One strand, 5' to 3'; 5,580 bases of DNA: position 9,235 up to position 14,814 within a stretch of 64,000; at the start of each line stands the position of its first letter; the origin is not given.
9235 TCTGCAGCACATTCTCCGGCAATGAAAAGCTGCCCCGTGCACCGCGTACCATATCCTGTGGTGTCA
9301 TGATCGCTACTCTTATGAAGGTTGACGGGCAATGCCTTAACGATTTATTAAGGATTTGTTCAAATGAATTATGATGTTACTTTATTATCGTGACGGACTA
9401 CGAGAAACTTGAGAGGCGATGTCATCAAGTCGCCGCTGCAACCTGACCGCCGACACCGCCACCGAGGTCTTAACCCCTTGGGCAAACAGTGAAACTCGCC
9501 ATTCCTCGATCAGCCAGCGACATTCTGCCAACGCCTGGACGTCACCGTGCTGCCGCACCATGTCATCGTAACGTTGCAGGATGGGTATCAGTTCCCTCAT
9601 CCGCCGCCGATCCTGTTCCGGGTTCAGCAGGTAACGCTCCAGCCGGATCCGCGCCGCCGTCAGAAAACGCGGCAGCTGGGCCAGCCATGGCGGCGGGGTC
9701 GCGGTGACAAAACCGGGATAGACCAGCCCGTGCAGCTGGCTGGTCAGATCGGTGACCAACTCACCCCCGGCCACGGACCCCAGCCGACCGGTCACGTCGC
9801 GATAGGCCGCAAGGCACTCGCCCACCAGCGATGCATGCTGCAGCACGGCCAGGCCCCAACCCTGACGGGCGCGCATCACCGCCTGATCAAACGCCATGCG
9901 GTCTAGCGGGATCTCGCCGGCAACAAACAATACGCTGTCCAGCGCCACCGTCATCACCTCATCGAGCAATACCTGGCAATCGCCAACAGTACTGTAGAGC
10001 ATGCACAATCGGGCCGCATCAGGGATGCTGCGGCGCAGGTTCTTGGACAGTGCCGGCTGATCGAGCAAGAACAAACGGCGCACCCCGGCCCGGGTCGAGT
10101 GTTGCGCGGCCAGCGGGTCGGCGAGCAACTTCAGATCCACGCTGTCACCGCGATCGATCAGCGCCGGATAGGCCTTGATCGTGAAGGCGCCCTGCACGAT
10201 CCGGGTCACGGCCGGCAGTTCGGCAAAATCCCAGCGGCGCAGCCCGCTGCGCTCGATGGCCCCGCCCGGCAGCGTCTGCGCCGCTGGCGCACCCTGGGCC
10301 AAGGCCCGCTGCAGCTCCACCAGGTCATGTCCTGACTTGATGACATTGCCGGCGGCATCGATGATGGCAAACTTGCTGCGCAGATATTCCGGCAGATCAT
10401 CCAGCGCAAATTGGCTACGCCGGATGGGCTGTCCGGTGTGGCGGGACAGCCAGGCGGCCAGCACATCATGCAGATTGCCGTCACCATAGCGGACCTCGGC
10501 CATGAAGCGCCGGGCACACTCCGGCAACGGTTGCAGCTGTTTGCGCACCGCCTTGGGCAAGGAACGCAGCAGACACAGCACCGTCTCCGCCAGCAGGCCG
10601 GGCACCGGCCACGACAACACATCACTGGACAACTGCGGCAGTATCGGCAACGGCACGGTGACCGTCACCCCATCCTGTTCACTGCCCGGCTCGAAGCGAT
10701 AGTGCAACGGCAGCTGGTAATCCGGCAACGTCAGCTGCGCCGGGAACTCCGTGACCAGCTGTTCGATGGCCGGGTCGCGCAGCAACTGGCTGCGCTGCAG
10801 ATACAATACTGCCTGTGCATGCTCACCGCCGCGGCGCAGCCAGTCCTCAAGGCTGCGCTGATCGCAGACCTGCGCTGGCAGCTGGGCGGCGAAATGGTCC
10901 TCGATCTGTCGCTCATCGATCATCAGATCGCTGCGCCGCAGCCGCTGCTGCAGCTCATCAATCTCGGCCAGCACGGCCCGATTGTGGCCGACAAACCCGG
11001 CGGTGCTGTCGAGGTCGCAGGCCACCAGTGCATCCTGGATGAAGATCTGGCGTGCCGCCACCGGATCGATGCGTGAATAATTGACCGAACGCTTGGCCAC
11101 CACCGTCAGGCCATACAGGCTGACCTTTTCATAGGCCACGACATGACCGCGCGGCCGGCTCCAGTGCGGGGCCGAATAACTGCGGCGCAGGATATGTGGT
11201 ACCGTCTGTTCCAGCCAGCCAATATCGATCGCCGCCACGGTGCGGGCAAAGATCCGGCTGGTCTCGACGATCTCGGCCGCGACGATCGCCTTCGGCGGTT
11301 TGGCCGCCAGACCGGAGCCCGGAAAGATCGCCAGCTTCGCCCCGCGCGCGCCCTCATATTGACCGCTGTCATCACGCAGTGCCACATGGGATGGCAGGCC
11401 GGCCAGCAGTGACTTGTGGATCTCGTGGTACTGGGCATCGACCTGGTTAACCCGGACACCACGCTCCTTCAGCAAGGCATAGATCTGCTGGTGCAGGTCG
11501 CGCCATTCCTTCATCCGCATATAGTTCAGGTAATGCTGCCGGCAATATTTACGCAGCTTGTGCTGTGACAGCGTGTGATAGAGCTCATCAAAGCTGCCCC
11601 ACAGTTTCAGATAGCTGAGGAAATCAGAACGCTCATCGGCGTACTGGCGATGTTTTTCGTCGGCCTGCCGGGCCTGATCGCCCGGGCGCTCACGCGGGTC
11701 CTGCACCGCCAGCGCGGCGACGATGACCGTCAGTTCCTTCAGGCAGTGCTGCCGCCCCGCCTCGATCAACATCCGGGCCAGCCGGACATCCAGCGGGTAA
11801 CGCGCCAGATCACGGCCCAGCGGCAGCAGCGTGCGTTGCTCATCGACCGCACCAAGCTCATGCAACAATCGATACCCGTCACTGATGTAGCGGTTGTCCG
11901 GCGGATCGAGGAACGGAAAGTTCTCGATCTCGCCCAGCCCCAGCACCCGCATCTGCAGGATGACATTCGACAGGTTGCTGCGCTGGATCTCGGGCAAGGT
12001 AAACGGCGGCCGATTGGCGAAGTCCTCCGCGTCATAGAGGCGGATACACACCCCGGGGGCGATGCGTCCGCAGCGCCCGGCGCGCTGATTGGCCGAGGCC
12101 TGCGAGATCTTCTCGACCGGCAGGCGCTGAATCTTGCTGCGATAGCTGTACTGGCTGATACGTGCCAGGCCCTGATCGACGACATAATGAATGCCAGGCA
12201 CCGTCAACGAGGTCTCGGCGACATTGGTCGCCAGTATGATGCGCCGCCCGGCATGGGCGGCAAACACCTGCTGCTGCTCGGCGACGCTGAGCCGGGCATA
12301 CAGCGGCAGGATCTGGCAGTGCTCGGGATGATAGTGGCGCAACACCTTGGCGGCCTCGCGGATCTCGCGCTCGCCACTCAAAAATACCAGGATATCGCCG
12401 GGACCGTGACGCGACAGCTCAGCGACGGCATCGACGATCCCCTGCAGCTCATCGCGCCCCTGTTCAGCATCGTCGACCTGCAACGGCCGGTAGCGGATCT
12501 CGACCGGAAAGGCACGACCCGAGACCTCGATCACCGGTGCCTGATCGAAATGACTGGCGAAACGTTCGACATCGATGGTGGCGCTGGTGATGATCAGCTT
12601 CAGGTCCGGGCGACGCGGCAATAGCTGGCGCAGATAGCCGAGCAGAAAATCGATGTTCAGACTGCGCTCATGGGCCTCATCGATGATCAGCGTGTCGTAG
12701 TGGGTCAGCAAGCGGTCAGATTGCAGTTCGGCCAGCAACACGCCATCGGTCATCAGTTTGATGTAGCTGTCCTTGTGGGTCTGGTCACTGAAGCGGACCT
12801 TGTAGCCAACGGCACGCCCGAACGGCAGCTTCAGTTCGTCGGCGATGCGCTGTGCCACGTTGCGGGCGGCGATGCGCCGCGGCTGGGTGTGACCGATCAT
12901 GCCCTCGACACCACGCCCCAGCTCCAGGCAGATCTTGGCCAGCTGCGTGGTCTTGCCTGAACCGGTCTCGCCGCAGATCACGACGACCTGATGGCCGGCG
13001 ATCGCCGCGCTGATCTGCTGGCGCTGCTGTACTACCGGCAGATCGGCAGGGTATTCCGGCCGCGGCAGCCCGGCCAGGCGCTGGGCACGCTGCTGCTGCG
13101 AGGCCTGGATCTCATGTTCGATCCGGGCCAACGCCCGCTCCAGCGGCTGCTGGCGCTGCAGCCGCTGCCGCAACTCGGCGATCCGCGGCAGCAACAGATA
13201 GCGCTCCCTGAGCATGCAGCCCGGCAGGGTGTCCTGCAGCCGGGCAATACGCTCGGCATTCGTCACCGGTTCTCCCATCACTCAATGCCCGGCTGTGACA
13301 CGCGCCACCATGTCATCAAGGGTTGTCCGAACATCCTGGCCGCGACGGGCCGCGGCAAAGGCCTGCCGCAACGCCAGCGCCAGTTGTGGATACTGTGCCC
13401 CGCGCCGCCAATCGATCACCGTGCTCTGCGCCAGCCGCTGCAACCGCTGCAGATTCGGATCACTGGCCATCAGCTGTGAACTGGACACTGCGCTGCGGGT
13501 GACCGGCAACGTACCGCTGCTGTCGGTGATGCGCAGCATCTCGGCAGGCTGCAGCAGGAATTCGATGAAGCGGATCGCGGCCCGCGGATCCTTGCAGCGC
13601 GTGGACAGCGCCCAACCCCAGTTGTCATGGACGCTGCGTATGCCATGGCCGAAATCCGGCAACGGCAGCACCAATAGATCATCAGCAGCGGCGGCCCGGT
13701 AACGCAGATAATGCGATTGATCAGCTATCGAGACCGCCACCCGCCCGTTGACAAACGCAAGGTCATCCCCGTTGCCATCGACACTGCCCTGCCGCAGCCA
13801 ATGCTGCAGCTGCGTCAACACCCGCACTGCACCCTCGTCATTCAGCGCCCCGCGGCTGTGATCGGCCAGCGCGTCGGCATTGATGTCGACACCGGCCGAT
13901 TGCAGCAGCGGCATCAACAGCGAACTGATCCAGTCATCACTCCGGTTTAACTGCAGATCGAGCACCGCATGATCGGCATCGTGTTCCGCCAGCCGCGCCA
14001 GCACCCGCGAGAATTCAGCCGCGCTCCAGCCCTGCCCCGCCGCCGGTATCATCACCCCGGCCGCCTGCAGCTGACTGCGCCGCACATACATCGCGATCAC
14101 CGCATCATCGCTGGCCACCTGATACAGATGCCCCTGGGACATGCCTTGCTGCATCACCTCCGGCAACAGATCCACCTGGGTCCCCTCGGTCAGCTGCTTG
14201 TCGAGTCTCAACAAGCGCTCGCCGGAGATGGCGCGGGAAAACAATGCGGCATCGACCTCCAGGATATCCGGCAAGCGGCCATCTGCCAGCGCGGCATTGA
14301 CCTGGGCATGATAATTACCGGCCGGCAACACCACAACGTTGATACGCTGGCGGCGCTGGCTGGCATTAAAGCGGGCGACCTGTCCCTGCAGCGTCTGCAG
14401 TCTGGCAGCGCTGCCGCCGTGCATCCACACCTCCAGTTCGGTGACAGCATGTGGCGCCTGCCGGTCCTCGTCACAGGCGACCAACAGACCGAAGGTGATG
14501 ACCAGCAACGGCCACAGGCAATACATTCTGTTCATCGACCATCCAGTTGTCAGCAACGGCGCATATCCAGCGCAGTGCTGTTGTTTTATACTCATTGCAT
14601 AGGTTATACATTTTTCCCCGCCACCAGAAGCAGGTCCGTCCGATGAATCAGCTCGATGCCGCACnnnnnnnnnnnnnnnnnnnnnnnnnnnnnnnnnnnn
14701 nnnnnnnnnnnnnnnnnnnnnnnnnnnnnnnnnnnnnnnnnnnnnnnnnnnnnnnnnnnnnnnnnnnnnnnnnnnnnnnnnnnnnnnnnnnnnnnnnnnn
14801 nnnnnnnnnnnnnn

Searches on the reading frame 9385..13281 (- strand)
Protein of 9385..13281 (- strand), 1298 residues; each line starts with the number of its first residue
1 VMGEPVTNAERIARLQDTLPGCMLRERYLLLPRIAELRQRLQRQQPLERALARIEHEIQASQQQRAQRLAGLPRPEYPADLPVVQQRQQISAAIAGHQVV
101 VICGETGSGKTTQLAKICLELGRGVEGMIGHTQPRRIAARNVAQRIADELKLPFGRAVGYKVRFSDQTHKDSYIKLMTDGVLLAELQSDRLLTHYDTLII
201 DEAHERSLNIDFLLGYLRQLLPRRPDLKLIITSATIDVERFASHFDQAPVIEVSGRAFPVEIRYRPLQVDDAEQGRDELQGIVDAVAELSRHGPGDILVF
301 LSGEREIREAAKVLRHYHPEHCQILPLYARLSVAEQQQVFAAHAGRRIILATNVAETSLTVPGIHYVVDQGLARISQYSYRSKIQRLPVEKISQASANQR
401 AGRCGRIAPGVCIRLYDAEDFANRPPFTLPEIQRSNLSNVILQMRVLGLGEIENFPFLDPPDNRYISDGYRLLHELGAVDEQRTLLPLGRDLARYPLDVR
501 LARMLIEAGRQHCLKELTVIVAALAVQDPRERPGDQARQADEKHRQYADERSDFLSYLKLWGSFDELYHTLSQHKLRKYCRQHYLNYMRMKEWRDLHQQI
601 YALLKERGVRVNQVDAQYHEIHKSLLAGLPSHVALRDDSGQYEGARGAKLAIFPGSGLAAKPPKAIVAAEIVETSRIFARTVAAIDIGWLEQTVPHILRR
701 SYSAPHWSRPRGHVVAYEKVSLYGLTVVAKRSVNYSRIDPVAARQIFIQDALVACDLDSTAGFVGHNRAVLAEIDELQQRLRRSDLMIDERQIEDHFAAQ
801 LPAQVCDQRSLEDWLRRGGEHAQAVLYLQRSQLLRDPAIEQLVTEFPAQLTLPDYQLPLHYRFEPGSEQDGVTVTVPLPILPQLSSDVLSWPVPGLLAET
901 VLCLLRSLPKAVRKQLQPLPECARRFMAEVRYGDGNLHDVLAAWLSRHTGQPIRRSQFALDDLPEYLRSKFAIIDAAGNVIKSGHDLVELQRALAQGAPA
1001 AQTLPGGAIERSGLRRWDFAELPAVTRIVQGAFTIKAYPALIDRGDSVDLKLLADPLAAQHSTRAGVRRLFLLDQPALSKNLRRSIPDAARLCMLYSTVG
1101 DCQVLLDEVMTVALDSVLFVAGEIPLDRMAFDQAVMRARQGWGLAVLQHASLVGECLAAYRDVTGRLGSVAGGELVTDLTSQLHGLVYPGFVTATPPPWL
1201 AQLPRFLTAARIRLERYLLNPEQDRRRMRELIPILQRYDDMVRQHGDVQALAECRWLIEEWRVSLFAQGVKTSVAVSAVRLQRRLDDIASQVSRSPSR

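Call 104: search_protein_families(library=pfam, proteins=[window:9385-13281:-], max_evalue=0.00001)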
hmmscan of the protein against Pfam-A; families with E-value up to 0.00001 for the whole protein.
window:9385-13281:- (1298 aa): 6 families
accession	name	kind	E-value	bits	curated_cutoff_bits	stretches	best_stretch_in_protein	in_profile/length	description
PF11898.13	DUF3418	-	5.3e-174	580.6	25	1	711-1286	2-581/582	Domain of unknown function (DUF3418)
PF07717.22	OB_NTP_bind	-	6.1e-14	52.4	29.5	1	621-697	1-83/83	Oligonucleotide/oligosaccharide-binding (OB)-fold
PF00271.37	Helicase_C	-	8.5e-12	45.7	23.5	1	286-407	6-109/110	Helicase conserved C-terminal domain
PF00270.35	DEAD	-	1.1e-09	38.7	26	1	86-237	4-161/167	DEAD/DEAH box helicase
PF21010.2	HA2_C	-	2.8e-09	37.8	21.3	1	498-556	1-76/77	Helicase associated domain (HA2), ratchet-like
PF13401.12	AAA_22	-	3.3e-06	27.9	27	0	96-222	4-109/130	AAA domain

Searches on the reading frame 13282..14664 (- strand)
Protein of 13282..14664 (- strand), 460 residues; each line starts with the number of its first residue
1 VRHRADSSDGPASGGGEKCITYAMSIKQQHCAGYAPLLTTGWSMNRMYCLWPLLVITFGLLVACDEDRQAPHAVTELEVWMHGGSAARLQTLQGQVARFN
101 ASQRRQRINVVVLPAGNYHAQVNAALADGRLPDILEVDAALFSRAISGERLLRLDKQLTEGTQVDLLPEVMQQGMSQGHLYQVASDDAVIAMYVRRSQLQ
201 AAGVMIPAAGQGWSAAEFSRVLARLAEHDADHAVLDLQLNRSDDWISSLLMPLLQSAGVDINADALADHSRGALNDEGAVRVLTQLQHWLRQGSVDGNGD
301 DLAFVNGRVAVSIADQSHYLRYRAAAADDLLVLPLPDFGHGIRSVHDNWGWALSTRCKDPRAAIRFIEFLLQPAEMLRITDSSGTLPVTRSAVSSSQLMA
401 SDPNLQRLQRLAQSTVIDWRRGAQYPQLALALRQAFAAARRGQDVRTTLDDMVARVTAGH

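Call 74: search_protein_families(library=pfam, proteins=[window:13282-14664:-], max_evalue=0.0001)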
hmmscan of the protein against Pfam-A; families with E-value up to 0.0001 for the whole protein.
window:13282-14664:- (460 aa): 2 families
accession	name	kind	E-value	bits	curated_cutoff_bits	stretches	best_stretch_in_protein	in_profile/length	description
PF13416.11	SBP_bac_8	-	7.6e-17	62.4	27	1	96-405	3-277/279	Bacterial extracellular solute-binding protein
PF01547.30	SBP_bac_1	-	2.7e-07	31.3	26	1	89-375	7-305/307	Bacterial extracellular solute-binding protein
